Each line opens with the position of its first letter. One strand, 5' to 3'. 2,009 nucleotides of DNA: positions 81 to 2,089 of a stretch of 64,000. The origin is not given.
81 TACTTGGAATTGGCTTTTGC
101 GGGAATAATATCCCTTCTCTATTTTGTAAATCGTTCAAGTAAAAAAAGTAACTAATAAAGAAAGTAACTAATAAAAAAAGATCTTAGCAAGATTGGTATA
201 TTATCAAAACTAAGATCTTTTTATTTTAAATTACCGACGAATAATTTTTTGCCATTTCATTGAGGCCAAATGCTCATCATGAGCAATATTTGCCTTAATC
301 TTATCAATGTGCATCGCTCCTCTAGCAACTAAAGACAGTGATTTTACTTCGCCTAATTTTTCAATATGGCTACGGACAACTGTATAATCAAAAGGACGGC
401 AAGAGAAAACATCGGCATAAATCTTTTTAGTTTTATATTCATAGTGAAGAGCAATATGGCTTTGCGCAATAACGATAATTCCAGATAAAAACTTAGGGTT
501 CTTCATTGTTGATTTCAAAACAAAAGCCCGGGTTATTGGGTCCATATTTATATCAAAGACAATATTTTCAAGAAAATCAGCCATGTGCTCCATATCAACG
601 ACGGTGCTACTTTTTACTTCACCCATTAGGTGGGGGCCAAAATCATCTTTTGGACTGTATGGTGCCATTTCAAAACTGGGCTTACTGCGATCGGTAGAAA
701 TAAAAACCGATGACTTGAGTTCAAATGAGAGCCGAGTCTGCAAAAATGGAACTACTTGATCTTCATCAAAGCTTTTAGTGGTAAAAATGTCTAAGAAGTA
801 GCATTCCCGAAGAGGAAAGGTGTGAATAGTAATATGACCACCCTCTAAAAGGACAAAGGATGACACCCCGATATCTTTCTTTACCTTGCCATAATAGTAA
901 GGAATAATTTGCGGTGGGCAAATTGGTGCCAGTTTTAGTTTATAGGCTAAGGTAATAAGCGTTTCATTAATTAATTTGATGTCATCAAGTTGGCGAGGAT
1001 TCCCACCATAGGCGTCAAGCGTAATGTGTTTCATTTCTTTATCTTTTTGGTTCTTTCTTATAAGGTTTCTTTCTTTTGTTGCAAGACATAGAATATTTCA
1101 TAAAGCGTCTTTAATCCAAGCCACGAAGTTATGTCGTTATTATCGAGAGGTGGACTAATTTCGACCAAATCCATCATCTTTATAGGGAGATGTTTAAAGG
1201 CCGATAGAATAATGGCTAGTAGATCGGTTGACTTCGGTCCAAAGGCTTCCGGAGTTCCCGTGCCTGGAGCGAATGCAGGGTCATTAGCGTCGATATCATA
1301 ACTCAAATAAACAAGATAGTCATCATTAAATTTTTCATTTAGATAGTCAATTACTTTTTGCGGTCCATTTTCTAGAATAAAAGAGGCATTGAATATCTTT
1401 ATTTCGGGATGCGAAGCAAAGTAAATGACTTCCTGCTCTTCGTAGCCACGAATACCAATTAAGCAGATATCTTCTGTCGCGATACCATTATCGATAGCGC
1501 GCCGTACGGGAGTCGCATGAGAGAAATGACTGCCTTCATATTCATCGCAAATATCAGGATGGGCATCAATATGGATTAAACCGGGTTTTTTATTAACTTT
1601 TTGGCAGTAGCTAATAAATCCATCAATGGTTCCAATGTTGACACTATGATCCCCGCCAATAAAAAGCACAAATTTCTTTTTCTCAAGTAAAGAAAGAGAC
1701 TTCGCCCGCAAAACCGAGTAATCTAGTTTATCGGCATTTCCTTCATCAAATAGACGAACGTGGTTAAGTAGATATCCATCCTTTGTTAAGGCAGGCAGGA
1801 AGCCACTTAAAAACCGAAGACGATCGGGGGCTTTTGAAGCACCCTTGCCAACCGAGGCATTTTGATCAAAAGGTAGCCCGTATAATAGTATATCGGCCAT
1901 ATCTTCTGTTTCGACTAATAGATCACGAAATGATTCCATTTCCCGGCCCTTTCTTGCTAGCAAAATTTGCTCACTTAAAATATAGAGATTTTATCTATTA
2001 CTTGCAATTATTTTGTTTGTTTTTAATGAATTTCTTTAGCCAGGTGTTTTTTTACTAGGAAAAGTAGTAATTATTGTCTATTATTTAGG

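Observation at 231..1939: Tandem-duplicated SpeH-type AdoMetDC homologue operonic with agmatinase: candidate pyruvoyl-dependent arginine decarboxylase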

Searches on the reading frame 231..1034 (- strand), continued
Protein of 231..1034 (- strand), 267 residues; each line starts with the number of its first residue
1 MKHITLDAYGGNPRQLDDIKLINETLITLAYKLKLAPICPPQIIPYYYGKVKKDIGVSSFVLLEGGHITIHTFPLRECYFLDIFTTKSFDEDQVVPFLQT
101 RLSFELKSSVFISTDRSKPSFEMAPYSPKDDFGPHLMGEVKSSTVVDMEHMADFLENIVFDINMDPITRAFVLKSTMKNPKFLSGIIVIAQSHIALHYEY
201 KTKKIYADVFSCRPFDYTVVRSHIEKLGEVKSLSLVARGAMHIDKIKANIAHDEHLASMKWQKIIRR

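Call 63: search_protein_families(library=ncbifam, proteins=[L074:4814-6841:+, L074:6863-7747:+, L074:7788-10001:+, L074:10831-12381:+, L074:3747-4781:+, P0205, P0189, P0146, P0121], max_evalue=0.01)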
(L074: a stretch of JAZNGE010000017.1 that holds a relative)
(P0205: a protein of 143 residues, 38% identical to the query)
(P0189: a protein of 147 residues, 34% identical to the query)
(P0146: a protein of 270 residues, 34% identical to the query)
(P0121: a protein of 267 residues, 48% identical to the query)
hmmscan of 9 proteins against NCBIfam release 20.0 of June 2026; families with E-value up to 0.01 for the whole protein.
L074:4814-6841:+ (675 aa): 0 families

L074:6863-7747:+ (294 aa): 1 family
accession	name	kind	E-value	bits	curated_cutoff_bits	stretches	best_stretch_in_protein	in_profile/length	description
NF047398.1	AAA_KGGVGR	domain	4.2e-13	50.1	90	1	1-183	2-183/190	KGGVGR-motif variant AAA ATPase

L074:7788-10001:+ (737 aa): 0 families

L074:10831-12381:+ (516 aa): 1 family
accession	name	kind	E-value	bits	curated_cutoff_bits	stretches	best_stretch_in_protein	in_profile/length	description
NF008547.0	PRK11470.1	equivalog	0.0075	15.9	227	0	398-493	9-105/205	YebB family permuted papain-like enzyme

L074:3747-4781:+ (344 aa): 2 families
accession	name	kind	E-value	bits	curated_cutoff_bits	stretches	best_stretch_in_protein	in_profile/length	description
TIGR03380.1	agmatine_aguA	equivalog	8.3e-89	298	381.8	1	8-343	10-354/357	agmatine deiminase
NF010070.0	PRK13551.1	subfamily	3e-87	292.8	483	1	7-343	14-360/365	agmatine deiminase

P0205 (143 aa): 1 family
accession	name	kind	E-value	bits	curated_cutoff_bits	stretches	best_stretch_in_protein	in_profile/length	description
TIGR03330.1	SAM_DCase_Bsu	equivalog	8.3e-22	77.7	75.65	1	2-113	6-112/112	adenosylmethionine decarboxylase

P0189 (147 aa): 1 family
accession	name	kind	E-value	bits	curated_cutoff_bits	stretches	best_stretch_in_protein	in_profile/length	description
TIGR03330.1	SAM_DCase_Bsu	equivalog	2.1e-21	76.4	75.65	1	2-116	3-112/112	adenosylmethionine decarboxylase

P0146 (270 aa): 1 family
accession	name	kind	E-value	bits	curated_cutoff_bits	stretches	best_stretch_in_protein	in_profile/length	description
TIGR03330.1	SAM_DCase_Bsu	equivalog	2.1e-08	34.5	75.65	1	133-216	4-87/112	adenosylmethionine decarboxylase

P0121 (267 aa): 2 families
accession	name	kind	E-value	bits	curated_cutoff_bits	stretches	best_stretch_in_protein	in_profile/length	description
TIGR03330.1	SAM_DCase_Bsu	equivalog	2.4e-21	76.1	75.65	2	2-104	5-101/112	adenosylmethionine decarboxylase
TIGR03928.1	T7_EssCb_Firm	equivalog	0.0075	13.9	778.4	1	112-189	290-363/1296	type VII secretion protein EssC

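Call 71: search_dna_similar(query=window:231-1034:-, collection=phages, mode=protein, max_evalue=0.001, max_rows=15)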
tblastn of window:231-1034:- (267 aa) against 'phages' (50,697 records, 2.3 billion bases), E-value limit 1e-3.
Records with a match: 3; places in all: 3; records where one place covers at least 80% of the query: 0.
Best place of each record, by identity: <60% 3.
By first word of the organism name: uncultured 2; Microcystis 1.
By host as written in the record: - 2; Microcystis sp. SG03 1.
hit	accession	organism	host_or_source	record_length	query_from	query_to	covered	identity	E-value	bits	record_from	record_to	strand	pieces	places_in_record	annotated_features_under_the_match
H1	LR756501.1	uncultured phage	metagenomic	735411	3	231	70%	36.3%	3e-8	115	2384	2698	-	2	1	record has no annotation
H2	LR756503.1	uncultured phage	metagenomic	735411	3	231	70%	36.3%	3e-8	115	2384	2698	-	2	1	record has no annotation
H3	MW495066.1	Microcystis phage MaAM05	Microcystis sp. SG03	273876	129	233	39%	29.1%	4e-6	54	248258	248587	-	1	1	speH_1: S-adenosylmethionine decarboxylase proenzyme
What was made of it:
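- Tried and rejected: The phage collection holds only single-module homologues (call 71).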

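Call 77: search_protein_families(library=ncbifam, proteins=[P0272, P0270, P0274], max_evalue=0.001)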
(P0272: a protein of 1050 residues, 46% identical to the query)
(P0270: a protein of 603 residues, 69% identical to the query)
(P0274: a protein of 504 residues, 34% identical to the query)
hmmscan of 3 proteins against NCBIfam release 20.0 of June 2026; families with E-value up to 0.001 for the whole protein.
P0272 (1050 aa): 9 families
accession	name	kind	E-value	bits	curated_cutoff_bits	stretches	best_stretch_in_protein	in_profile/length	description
NF010070.0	PRK13551.1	subfamily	1.6e-135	451.6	483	1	691-1049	3-360/365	agmatine deiminase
TIGR03380.1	agmatine_aguA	equivalog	8e-135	449.4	381.8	1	695-1049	2-354/357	agmatine deiminase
NF003763.0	PRK05354.1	equivalog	1.3e-46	159.4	369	2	37-318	67-363/636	biosynthetic arginine decarboxylase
TIGR01273.1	speA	equivalog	7.4e-43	146.9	624.1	2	24-316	42-353/624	arginine decarboxylase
TIGR01048.1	lysA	equivalog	4e-32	111.3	297.9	1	14-405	5-380/417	diaminopimelate decarboxylase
TIGR03099.1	dCO2ase_PEP1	hypoth_equivalog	3.5e-16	59.3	478.45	1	12-402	2-379/398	pyridoxal-dependent decarboxylase, exosortase A system-associated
NF006515.0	PRK08961.1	equivalog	2.3e-15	55.7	802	1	72-406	531-845/861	bifunctional aspartate kinase/diaminopimelate decarboxylase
NF052544.1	OrLyDeCDokD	equivalog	1.7e-12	46.7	700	1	11-402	19-419/461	ornithine/lysine decarboxylase DokD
NF041039.1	FslC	exception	6.1e-09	35.2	500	1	27-394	21-380/418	rhizoferrin biosystnesis N-citrylornithine decarboxylase FslC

P0270 (603 aa): 2 families
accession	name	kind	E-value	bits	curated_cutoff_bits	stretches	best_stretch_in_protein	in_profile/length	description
NF010070.0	PRK13551.1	subfamily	1.7e-105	352.8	483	1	245-601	4-359/365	agmatine deiminase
TIGR03380.1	agmatine_aguA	equivalog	7.6e-105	350.8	381.8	1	247-601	1-353/357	agmatine deiminase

P0274 (504 aa): 2 families
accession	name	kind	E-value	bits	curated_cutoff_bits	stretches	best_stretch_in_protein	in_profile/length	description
NF010070.0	PRK13551.1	subfamily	2.6e-172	572.6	483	1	4-364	3-364/365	agmatine deiminase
TIGR03380.1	agmatine_aguA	equivalog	2.7e-171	569.4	381.8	1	7-363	1-357/357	agmatine deiminase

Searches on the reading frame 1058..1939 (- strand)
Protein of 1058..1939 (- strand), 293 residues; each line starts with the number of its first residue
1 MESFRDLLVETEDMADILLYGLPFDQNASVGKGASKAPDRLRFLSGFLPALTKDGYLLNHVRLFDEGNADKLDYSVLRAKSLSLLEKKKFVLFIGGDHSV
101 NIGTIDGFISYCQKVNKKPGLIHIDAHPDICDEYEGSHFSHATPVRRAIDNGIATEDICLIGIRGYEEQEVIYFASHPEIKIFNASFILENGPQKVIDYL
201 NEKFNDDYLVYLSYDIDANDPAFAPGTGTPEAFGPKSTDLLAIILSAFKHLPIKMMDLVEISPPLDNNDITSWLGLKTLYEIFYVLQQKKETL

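Call 3: search_protein_families(library=pfam, proteins=[window:1058-1939:-], max_evalue=1)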
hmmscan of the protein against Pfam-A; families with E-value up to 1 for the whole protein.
window:1058-1939:- (293 aa): 2 families
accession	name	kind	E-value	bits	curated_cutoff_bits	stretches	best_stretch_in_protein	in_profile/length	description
PF00491.26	Arginase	-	2.3e-61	208.2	22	1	15-282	1-277/280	Arginase family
PF04083.22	Abhydro_lipase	-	0.12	12.4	27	0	52-81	19-36/63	Partial alpha/beta-hydrolase lipase region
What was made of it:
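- On Agmatinase (SpeB) for the upstream gene product: PF00491 matches at E 2.3e-61 (call 3).
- Checked: The upstream protein matches PF00491 Arginase family at E 2.3e-61 (call 3).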

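Call 4: search_protein_families(library=ncbifam, proteins=[window:1058-1939:-], max_evalue=1)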
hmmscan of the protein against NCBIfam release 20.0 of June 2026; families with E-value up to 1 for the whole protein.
window:1058-1939:- (293 aa): 5 families
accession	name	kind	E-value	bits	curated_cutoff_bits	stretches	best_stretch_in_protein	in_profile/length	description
TIGR01230.1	agmatinase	equivalog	1.5e-46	159.3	174.3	1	13-284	11-274/275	agmatinase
NF002564.0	PRK02190.1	subfamily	5.4e-42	144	302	1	11-291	29-306/307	agmatinase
TIGR01229.1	rocF_arginase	equivalog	1.4e-28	100.2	227.6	1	84-268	79-278/300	arginase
TIGR01227.1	hutG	equivalog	2.9e-25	89.1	229.15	1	10-279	30-302/307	formimidoylglutamase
NF010347.0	PRK13775.1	equivalog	1.7e-09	37.4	381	1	56-287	88-328/331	formimidoylglutamase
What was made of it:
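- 1058..1939 (-): Agmatinase-like ureohydrolase gene (293 aa; an alternative TTG start lies at 1963). It is the first gene of the operon. TIGR01230 agmatinase scores 159 bits (cut-off 174), against 100 bits for the arginase model (calls 3, 4).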

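Call 70: search_solved_structures(query=window:1058-1939:-, max_evalue=1e-10, show_alignments=1)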
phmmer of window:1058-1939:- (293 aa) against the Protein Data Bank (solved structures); distinct sequences matched with E-value up to 1e-10: 37.
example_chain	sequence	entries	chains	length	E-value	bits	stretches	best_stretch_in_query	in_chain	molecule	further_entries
1gq6_A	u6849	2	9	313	2.4e-28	102.4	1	16-285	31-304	PROCLAVAMINATE AMIDINO HYDROLASE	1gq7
3pzl_A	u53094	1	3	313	2.8e-27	98.9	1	14-288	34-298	Agmatine ureohydrolase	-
3nio_A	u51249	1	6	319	3e-27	98.8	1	15-286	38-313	Guanidinobutyrase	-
3nip_A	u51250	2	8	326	9.5e-25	90.6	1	16-288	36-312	3-guanidinopropionase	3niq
4dz4_A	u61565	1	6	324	1.4e-21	80.2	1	13-290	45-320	Agmatinase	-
5zee_A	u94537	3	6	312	3.9e-21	78.7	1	89-283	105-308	Arginase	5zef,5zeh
7lol_A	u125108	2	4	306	4e-20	75.4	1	67-290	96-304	Agmatinase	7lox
7lba_A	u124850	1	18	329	5.3e-20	75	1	67-290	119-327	Agmatinase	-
9fek_A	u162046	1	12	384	2.2e-19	72.9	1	16-282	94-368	Putative agmatinase 2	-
7esr_A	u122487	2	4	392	3.1e-19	72.5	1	15-280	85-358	Probable agmatinase 2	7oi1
6vsu_A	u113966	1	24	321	1.9e-18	69.9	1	16-281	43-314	Arginase 1, mitochondrial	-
3lhl_A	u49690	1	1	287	8.3e-18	67.8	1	15-289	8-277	Putative agmatinase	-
6vss_A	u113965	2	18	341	2e-16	63.2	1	69-281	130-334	Arginase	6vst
8snf_D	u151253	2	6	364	1.2e-15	60.7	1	15-281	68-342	metformin hydrolase subunit A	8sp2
8snk_I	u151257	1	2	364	6.1e-15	58.4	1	15-281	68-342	metformin hydrolase subunit A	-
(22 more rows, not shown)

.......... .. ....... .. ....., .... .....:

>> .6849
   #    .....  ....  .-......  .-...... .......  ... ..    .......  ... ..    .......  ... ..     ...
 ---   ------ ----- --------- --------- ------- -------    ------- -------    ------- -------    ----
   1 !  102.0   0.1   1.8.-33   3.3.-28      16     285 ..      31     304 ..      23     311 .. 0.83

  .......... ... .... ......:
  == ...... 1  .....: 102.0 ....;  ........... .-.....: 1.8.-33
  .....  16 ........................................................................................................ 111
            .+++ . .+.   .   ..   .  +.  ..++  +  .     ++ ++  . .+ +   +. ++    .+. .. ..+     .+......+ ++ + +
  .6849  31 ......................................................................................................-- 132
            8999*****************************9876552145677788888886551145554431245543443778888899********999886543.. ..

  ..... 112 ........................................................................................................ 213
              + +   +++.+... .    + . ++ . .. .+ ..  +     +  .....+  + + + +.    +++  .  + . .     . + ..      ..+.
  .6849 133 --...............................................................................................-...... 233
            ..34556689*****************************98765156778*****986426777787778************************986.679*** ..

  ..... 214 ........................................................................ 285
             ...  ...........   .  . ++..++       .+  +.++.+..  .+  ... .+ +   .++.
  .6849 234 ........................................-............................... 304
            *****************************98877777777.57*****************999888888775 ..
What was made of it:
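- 1058..1939 (-): The best PDB relatives are proclavaminate amidinohydrolase, agmatine ureohydrolase and guanidinobutyrase; arginases score lower (call 70).
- The partner protein is closer to agmatinase-type ureohydrolases than to arginases (calls 4, 70). Its closest solved relatives include hydrolases of several guanidino compounds (call 70). The partner scores 159 bits on the agmatinase model against 100 on the arginase model, and arginases are weaker PDB hits (calls 4, 70).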
